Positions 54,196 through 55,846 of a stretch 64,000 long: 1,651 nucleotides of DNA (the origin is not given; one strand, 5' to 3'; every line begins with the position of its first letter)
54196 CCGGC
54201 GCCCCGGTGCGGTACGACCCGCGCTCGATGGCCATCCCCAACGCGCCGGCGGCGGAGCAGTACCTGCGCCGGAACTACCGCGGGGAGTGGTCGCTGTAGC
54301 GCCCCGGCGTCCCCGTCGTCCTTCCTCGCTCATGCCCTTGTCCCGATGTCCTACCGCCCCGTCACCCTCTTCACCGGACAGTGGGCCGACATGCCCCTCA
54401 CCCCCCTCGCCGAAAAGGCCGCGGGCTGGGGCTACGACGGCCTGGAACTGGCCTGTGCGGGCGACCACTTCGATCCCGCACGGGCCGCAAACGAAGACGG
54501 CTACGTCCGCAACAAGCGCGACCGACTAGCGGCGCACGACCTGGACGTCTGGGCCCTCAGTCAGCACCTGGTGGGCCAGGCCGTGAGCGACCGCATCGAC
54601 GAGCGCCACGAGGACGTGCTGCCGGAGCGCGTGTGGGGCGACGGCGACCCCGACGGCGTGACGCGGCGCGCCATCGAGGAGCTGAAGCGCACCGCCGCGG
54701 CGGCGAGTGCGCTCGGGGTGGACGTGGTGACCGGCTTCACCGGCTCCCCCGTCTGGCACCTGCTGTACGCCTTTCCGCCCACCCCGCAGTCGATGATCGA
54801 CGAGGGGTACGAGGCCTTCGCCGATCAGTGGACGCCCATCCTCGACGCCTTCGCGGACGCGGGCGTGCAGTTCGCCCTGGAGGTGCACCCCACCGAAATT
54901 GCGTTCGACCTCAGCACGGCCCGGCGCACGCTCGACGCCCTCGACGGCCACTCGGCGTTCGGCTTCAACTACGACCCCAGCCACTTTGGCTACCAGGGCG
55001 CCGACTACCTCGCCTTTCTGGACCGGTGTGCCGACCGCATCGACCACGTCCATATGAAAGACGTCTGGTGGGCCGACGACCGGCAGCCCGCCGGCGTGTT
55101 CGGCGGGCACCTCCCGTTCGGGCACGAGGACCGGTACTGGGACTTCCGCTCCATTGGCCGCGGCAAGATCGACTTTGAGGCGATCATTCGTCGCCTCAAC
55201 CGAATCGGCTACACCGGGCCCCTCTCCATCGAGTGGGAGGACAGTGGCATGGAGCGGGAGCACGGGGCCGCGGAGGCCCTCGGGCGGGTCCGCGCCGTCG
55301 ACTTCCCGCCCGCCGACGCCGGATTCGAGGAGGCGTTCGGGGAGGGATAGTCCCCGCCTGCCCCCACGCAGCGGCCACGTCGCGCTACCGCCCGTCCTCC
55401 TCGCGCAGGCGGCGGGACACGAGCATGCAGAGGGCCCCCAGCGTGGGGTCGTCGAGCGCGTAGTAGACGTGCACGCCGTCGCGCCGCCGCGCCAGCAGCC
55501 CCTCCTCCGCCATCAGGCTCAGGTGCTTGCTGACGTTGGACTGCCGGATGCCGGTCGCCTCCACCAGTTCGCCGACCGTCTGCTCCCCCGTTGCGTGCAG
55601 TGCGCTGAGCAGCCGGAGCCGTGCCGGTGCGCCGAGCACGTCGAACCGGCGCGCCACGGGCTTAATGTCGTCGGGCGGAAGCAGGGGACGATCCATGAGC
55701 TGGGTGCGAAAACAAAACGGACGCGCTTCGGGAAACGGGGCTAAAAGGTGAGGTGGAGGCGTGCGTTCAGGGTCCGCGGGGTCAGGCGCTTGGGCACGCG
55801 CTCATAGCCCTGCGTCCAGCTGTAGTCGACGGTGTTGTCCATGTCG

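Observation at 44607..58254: Periplasmic oxidative (3-keto) glycoside-cleavage-like gene cluster with its own regulator and TonB-dependent receptor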

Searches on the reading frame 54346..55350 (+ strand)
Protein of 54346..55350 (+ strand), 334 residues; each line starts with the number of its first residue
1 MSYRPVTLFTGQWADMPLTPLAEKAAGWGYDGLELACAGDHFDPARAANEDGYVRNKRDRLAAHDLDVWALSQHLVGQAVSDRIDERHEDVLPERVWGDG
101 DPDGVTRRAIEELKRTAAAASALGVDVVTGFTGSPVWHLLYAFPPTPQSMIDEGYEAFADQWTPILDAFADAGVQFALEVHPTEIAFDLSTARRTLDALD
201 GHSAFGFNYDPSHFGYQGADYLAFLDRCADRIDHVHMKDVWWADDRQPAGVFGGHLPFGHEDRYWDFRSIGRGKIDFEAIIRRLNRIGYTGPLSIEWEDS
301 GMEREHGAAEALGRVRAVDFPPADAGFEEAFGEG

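Call 5: search_protein_families(library=pfam, proteins=[window:54346-55347:+], max_evalue=0.01)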
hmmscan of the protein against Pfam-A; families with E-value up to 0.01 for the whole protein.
window:54346-55347:+ (334 aa): 1 family
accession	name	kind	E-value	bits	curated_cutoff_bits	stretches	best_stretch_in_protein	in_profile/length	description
PF01261.30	AP_endonuc_2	-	2.7e-41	142.4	31.1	1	23-316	2-247/249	Xylose isomerase-like TIM barrel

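Call 13: search_solved_structures(query=window:54346-55347:+, max_evalue=0.01)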
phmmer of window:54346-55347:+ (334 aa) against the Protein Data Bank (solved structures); distinct sequences matched with E-value up to 0.01: 8.
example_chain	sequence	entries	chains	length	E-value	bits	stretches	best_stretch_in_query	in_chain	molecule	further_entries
2zds_A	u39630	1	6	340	7.4e-108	364.4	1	4-332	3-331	Putative DNA-binding protein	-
8ro4_A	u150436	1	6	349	8e-45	157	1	17-316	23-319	2-hydroxy-3-keto-glucal hydratase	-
3lmz_A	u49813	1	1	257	3.1e-08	36.6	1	269-318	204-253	Putative sugar isomerase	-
3cny_A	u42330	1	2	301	3e-05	26.8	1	200-299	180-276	Inositol catabolism protein IolE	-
3tva_A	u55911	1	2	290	0.0031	20.2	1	204-298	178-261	Xylose isomerase domain protein TIM barrel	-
3wqo_A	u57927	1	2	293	0.0033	20.1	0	260-297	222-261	Uncharacterized protein MJ1311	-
5zfs_A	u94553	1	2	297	0.004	19.8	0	270-298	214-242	D-allulose-3-epimerase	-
8yeb_A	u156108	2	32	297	0.004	19.8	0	270-298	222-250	Ketose 3-epimerase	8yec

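Call 24: find_encoding_contigs(protein=window:54346-55350:+, flank=10000, max_places=6)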
Protein window:54346-55350:+ (334 aa): 23 contigs read that carry it; 1 place shown.
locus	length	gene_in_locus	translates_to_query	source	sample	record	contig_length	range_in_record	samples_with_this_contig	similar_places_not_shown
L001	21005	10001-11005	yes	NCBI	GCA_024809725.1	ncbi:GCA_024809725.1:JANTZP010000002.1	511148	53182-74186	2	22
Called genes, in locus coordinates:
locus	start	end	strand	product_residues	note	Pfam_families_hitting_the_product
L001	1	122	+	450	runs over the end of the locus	-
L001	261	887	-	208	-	PF13618:Gluconate_2-dh3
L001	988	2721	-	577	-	PF00732:GMC_oxred_N, PF00890:FAD_binding_2 (faint), PF01266:DAO (faint), PF01494:FAD_binding_3 (weak), PF07992:Pyr_redox_2 (faint), PF12831:FAD_oxidored (faint), PF13450:NAD_binding_8 (faint), PF05199:GMC_oxred_C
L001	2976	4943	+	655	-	PF01182:Glucosamine_iso, PF02585:PIG-L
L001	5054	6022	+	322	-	PF01261:AP_endonuc_2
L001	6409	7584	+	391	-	PF01408:GFO_IDH_MocA, PF22725:GFO_IDH_MocA_C3, PF02894:GFO_IDH_MocA_C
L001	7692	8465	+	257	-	PF06439:3keto-disac_hyd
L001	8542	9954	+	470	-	PF01408:GFO_IDH_MocA, PF19051:GFO_IDH_MocA_C2, PF22725:GFO_IDH_MocA_C3 (weak)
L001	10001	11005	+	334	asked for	PF01261:AP_endonuc_2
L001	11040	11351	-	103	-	PF12802:MarR_2, PF01022:HTH_5, PF01047:MarR (weak), PF12840:HTH_20, PF25212:HVO_A0114 (weak), PF09339:HTH_IclR (faint)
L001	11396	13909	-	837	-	PF13620:CarboxypepD_reg, PF13715:CarbopepD_reg_2, PF07715:Plug (weak)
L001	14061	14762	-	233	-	-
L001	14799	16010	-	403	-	PF12412:DUF3667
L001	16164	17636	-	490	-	PF00587:tRNA-synt_2b, PF03129:HGTP_anticodon, PF09180:ProRS-C_1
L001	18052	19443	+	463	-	-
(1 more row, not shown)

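Call 39: search_dna_similar(query=window:54346-55347:+, collection=plasmids, mode=protein, max_rows=25, max_evalue=1e-20)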
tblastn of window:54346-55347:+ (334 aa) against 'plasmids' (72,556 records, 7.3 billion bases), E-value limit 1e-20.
Records with a match: 332; places in all: 337; records where one place covers at least 80% of the query: 327.
Best place of each record, by identity: 60-80% 7; <60% 325.
By first word of the organism name: Phaeobacter 58; Pantoea 54; Pseudosulfitobacter 46; Paracoccus 31; Sulfitobacter 15; Rhizobium 11; Azospirillum 10; Deinococcus 8; Sphingobium 8; Arthrobacter 6; and 46 more.
By predicted mobility (MOB-suite, as given by PLSDB): non-mobilizable 299; conjugative 20; mobilizable 13.
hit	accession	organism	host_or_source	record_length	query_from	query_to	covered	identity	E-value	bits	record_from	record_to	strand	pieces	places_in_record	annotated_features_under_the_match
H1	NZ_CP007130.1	Gemmatirosa kalamazoonensis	-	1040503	4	331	98%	66.8%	5e-144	456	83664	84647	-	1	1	record has no annotation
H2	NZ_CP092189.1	Deinococcus sp. KNUC1210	Setaria viridis,cell ...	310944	4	331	98%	63.7%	6e-133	424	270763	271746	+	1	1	sugar phosphate isomerase/epimerase family protein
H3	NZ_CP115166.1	Deinococcus aquaticus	Freshwater stream system, activated ...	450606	4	331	98%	62.2%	5e-126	404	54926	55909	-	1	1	sugar phosphate isomerase/epimerase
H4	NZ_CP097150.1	Deinococcus sp. QL22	-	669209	2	331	99%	60.0%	4e-123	396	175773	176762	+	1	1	sugar phosphate isomerase/epimerase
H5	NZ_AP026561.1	Deinococcus aetherius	-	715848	4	331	98%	60.1%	2e-121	391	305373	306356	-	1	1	sugar phosphate isomerase/epimerase family protein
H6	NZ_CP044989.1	Deinococcus sp. AJ005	single cell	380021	4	328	97%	60.6%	5e-122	393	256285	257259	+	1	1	sugar phosphate isomerase/epimerase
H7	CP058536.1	Deinococcus sp. D7000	seawater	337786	4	328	97%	60.3%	2e-117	380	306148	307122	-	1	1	sugar phosphate isomerase/epimerase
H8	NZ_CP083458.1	Deinococcus taeanensis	whole organism,coastal dune soil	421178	4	333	99%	59.4%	3e-120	387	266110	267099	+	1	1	sugar phosphate isomerase/epimerase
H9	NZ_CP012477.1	Arthrobacter sp. ERGS1:01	single,stream water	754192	4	333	99%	53.3%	1e-102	337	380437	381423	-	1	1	sugar phosphate isomerase/epimerase family protein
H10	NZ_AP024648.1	Arthrobacter sp. StoSoilB13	-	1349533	4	331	98%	53.5%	2e-102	336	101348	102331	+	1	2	record has no annotation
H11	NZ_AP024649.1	Arthrobacter sp. StoSoilB13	-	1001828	4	331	98%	53.3%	4e-103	338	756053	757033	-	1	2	none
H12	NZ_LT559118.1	Nonomuraea gerenzanensis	-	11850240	4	331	98%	52.9%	7e-103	338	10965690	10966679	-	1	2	none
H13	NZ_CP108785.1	Embleya sp. NBC_00888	-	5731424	4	331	98%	52.7%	2e-100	331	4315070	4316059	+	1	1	none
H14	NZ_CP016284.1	Cryobacterium arcticum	-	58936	5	331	98%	52.4%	5e-101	332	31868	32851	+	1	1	sugar phosphate isomerase/epimerase family protein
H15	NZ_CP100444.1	Streptomyces rimosus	pure culture,OTC cluster deletion ...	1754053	4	322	96%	53.8%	6e-95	315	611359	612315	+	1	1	record has no annotation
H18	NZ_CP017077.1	Novosphingobium resinovorum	single cell,soil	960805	5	334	99%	50.5%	3e-96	319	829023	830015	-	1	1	sugar phosphate isomerase/epimerase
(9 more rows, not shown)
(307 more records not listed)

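Call 40: get_annotated_region(hit=H2, flank=9000)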
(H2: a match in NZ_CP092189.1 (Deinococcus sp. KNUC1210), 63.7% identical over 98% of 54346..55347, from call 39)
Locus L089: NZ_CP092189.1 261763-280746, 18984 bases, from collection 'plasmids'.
description: Deinococcus sp. KNUC1210 plasmid unnamed3, complete sequence
organism: Deinococcus sp. KNUC1210 (NCBI taxid 2917691)
taxonomy: Bacteria; Deinococcota; Deinococci; Deinococcales; Deinococcaceae; Deinococcus; Deinococcus sp. KNUC1210
host: -; source: Setaria viridis,cell culture,rhizospheric soil; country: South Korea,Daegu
typing (MOB-suite, as given by PLSDB): non-mobilizable
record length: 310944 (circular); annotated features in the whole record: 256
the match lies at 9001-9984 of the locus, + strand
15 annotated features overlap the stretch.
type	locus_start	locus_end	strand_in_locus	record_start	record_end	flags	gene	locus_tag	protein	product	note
CDS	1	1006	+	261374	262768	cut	-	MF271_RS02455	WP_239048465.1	aldolase/citrate lyase family protein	-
CDS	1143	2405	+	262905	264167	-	-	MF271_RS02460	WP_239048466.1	allantoate amidohydrolase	-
CDS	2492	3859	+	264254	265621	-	-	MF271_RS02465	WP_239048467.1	allantoinase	-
CDS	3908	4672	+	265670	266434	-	allE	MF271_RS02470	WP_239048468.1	(S)-ureidoglycine aminohydrolase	GO:0010136 - ureide catabolic process [Evidence IEA]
CDS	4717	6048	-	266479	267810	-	-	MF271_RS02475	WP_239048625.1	8-oxoguanine deaminase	-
CDS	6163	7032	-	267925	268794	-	-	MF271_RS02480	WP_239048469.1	LysR family transcriptional regulator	GO:0006355 - regulation of DNA-templated transcription [Evidence IEA]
CDS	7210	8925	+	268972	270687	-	-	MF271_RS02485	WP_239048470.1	M20/M25/M40 family metallo-hydrolase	-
CDS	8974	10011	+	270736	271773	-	-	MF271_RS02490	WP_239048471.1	sugar phosphate isomerase/epimerase family protein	-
CDS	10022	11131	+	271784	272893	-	-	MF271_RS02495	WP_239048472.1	Gfo/Idh/MocA family oxidoreductase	-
CDS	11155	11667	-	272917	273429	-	-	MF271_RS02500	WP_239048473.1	DinB family protein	-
CDS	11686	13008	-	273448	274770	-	guaD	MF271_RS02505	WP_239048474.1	guanine deaminase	GO:0006147 - guanine catabolic process [Evidence IEA]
CDS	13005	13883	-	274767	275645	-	xdhC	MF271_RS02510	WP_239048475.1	xanthine dehydrogenase accessory protein XdhC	GO:0065003 - protein-containing complex assembly [Evidence IEA]; GO:0009115 - xanthine catabolic process [Evidence IEA]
CDS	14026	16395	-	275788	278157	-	xdhB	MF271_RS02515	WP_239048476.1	xanthine dehydrogenase molybdopterin binding subunit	GO:0009115 - xanthine catabolic process [Evidence IEA]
CDS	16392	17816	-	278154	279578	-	-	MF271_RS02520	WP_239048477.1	FAD binding domain-containing protein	-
CDS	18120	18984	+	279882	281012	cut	-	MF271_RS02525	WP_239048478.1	MFS transporter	GO:0055085 - transmembrane transport [Evidence IEA]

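Call 41: get_annotated_region(hit=H18, flank=9000)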
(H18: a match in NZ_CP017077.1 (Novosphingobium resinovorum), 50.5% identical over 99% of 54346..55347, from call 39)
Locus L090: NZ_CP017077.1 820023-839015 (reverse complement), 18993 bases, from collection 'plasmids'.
description: Novosphingobium resinovorum strain SA1 plasmid pSA2, complete sequence
organism: Novosphingobium resinovorum (NCBI taxid 158500)
taxonomy: Bacteria; Pseudomonadota; Alphaproteobacteria; Sphingomonadales; Sphingomonadaceae; Novosphingobium; Novosphingobium resinovorum
host: -; source: single cell,soil; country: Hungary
typing (MOB-suite, as given by PLSDB): conjugative; relaxase MOBF; mating-pair formation MPF_F
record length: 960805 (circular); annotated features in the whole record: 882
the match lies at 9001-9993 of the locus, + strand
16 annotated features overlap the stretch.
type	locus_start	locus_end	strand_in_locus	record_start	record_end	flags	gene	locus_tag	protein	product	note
CDS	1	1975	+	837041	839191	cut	-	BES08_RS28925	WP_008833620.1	TonB-dependent receptor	GO:0015891 - siderophore transport [Evidence IEA]; GO:0055085 - transmembrane transport [Evidence IEA]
CDS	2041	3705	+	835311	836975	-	-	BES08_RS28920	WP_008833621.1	GMC family oxidoreductase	-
CDS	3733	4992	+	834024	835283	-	-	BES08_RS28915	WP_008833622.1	MFS transporter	-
CDS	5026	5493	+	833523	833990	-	-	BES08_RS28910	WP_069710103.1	DUF6379 domain-containing protein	-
CDS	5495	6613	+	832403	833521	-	-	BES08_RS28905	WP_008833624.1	xylose isomerase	-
CDS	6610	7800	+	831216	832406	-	-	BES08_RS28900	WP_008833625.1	beta-propeller fold lactonase family protein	-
CDS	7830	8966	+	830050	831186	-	-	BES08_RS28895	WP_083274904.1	Gfo/Idh/MocA family oxidoreductase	-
CDS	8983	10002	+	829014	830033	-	-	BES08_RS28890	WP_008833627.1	sugar phosphate isomerase/epimerase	-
CDS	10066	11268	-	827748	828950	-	-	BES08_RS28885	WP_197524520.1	LysR family transcriptional regulator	-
CDS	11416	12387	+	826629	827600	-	-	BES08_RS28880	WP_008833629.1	PDR/VanB family oxidoreductase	-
CDS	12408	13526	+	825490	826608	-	-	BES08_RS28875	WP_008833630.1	aromatic ring-hydroxylating dioxygenase subunit alpha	-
CDS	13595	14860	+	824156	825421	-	-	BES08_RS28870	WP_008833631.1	gallate dioxygenase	GO:0006725 - cellular aromatic compound metabolic process [Evidence IEA]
CDS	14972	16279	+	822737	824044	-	-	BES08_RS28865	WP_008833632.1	MFS transporter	GO:0055085 - transmembrane transport [Evidence IEA]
CDS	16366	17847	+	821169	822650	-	-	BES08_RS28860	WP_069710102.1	alginate export family protein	-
CDS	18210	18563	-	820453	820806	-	-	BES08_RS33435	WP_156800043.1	hypothetical protein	-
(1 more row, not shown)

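Call 47: search_protein_families(library=ncbifam, proteins=[window:54346-55347:+], max_evalue=0.00001)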
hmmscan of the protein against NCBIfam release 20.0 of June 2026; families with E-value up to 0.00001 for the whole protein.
window:54346-55347:+ (334 aa): 1 family
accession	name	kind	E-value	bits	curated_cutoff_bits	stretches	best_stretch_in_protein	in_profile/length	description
TIGR04379.1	myo_inos_iolE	equivalog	1.7e-11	44.2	290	1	148-298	121-267/290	myo-inosose-2 dehydratase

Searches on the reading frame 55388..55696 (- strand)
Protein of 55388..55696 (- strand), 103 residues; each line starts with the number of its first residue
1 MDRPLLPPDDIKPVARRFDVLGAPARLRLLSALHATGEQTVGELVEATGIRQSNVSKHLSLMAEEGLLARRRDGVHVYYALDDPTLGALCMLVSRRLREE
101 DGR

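Call 5: search_protein_families(library=pfam, proteins=[window:55388-55696:-], max_evalue=0.01)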
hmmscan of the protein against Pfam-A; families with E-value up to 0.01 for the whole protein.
window:55388-55696:- (103 aa): 12 families
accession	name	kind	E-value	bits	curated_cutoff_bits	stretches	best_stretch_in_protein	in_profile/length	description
PF01022.26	HTH_5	-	1.5e-11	44.4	22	1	24-68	2-45/47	Bacterial regulatory protein, arsR family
PF12840.13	HTH_20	-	2.4e-11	43.9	27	1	21-70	1-50/51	Helix-turn-helix domain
PF12802.13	MarR_2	-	1.5e-10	41.5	27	1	24-75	5-57/61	MarR family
PF01047.28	MarR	-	1.3e-06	28.6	24.6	1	25-73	4-52/59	MarR family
PF25212.1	HVO_A0114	-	1.8e-06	28.1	27.6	1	23-76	21-74/84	HVO_A0114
PF09339.16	HTH_IclR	-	2e-05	24.7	22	1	27-71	6-51/52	IclR helix-turn-helix domain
PF01978.25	TrmB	-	3e-05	24.2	25.6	1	30-82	14-66/68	Sugar-specific transcriptional regulator TrmB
PF13412.12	HTH_24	-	0.00011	22.1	21.9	1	26-68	5-47/48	Winged helix-turn-helix DNA-binding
PF25213.1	HVO_A0261_N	-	0.00066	20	35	1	21-74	8-60/86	HVO_A0261 N-terminal domain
PF07848.18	PaaX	-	0.00092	19.8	24.8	1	43-83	28-68/70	PaaX-like protein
PF24034.1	DUF7343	-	0.0026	18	27.6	1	39-74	19-54/62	Domain of unknown function (DUF7343)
PF13601.12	HTH_34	-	0.0095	16.5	27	0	26-71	2-47/80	Winged helix DNA-binding domain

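Call 47: search_protein_families(library=ncbifam, proteins=[window:55388-55696:-], max_evalue=0.00001)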
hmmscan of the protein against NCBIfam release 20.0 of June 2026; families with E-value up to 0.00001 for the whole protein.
window:55388-55696:- (103 aa): 9 families
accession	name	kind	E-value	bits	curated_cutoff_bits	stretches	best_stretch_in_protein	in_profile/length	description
NF033788.1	HTH_metalloreg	subfamily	1.2e-22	79.5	55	1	15-89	2-76/77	metalloregulator ArsR/SmtB family transcription factor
NF041413.1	ArsR_Rv2640c_fam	equivalog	9.9e-13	48.5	155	1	12-93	30-113/118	Rv2640c family ArsR-like transcriptional regulator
NF040642.1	sulf_sens_BigR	equivalog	1.5e-10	41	155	1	13-83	9-78/95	sulfite-sensing transcriptional repressor BigR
NF033789.1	repress_SdpR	subfamily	1e-09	38.2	100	1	18-85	2-68/79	autorepressor SdpR family transcription factor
NF007528.0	PRK10141.1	subfamily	3.3e-09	36.6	97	1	17-82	9-74/117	metalloregulator ArsR/SmtB family transcription factor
NF052532.1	TransRegPagRBaca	equivalog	3.6e-08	33.4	170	1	18-92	21-94/99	transcriptional repressor PagR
NF047906.1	CdPbTransRegCmtR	equivalog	4.7e-08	32.9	150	1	16-90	13-87/104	Cd(II)/Pb(II)-sensing metalloregulatory transcriptional regulator CmtR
NF045707.1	Dbac_1936_reg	equivalog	3.1e-07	30.3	115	1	19-86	12-78/99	ArsR/SmtB-type metalloregulator TsoR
NF053755.1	MsvR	equivalog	7e-06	25.9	220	1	17-73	6-61/236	transcriptional factor MsvR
